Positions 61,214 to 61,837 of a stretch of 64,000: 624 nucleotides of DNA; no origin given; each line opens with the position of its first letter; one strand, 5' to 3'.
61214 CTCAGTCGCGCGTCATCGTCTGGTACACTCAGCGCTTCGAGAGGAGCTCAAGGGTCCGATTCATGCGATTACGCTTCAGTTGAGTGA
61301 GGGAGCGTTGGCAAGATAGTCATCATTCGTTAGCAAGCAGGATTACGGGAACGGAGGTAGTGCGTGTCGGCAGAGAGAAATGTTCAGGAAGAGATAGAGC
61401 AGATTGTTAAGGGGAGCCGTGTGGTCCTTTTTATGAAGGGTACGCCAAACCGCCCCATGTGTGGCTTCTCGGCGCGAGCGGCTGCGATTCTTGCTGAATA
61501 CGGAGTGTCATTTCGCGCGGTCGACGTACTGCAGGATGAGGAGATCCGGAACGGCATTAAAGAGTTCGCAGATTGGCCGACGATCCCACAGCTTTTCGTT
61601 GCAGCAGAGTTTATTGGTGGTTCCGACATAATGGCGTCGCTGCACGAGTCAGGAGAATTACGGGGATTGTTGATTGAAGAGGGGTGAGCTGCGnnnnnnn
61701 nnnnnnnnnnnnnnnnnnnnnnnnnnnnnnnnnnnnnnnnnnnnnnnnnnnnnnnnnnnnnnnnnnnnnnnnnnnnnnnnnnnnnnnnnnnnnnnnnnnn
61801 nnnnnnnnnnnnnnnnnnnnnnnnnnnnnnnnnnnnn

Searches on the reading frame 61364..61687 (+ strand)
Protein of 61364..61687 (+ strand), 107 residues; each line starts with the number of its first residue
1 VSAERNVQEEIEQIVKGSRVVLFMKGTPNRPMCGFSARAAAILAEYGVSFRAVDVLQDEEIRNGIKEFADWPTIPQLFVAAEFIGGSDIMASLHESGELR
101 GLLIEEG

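Call 9: search_protein_families(library=pfam, proteins=[window:61364-61687:+])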
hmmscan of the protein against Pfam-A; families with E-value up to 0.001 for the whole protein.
window:61364-61687:+ (107 aa): 1 family
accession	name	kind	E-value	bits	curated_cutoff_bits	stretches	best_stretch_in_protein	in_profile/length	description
PF00462.30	Glutaredoxin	-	1.9e-20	73.2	22.9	1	20-84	1-60/60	Glutaredoxin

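Call 48: find_encoding_contigs(protein=window:61364-61687:+, flank=10000, max_places=3)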
Protein window:61364-61687:+ (107 aa): 13 contigs read that carry it; 3 places shown.
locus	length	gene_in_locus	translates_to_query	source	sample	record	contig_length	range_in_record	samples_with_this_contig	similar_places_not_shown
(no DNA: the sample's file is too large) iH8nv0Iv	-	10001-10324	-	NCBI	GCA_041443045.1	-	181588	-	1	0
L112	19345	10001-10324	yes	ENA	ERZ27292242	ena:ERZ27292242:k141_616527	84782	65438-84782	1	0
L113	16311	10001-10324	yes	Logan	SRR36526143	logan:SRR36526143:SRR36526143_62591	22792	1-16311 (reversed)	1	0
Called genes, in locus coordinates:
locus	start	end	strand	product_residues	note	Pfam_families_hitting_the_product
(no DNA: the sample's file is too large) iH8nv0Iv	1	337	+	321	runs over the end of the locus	PF03279:Lip_A_acyltrans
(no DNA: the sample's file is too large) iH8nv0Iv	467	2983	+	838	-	PF00512:HisKA, PF02518:HATPase_c, PF00072:Response_reg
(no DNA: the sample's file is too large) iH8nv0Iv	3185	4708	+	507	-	PF13231:PMT_2 (weak)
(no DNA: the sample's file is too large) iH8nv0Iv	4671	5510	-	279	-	PF00849:PseudoU_synth_2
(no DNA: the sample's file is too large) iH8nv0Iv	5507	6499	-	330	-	PF02685:Glucokinase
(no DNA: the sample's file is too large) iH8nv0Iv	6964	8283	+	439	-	PF08323:Glyco_transf_5, PF13439:Glyco_transf_4, PF13579:Glyco_trans_4_4, PF20706:GT4-conflict, PF00534:Glycos_transf_1, PF13692:Glyco_trans_1_4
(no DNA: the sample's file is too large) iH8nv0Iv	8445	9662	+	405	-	PF03065:Glyco_hydro_57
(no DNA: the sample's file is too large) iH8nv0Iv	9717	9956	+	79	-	PF01722:BolA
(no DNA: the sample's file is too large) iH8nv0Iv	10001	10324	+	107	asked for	PF00462:Glutaredoxin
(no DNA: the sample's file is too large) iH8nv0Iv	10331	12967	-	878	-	PF22422:MGH1-like_GH, PF03200:Glyco_hydro_63 (weak)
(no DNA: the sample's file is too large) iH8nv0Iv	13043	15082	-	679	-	PF12439:GDE_N, PF06202:GDE_C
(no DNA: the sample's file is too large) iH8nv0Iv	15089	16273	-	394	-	PF00438:S-AdoMet_synt_N, PF02772:S-AdoMet_synt_M, PF02773:S-AdoMet_synt_C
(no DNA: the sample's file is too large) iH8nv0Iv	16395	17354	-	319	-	PF03668:RapZ-like_N, PF22740:PapZ_C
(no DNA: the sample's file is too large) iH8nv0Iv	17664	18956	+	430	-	PF00069:Pkinase, PF07714:PK_Tyr_Ser-Thr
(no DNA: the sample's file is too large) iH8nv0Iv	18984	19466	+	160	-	-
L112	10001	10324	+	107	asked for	PF00462:Glutaredoxin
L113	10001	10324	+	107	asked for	PF00462:Glutaredoxin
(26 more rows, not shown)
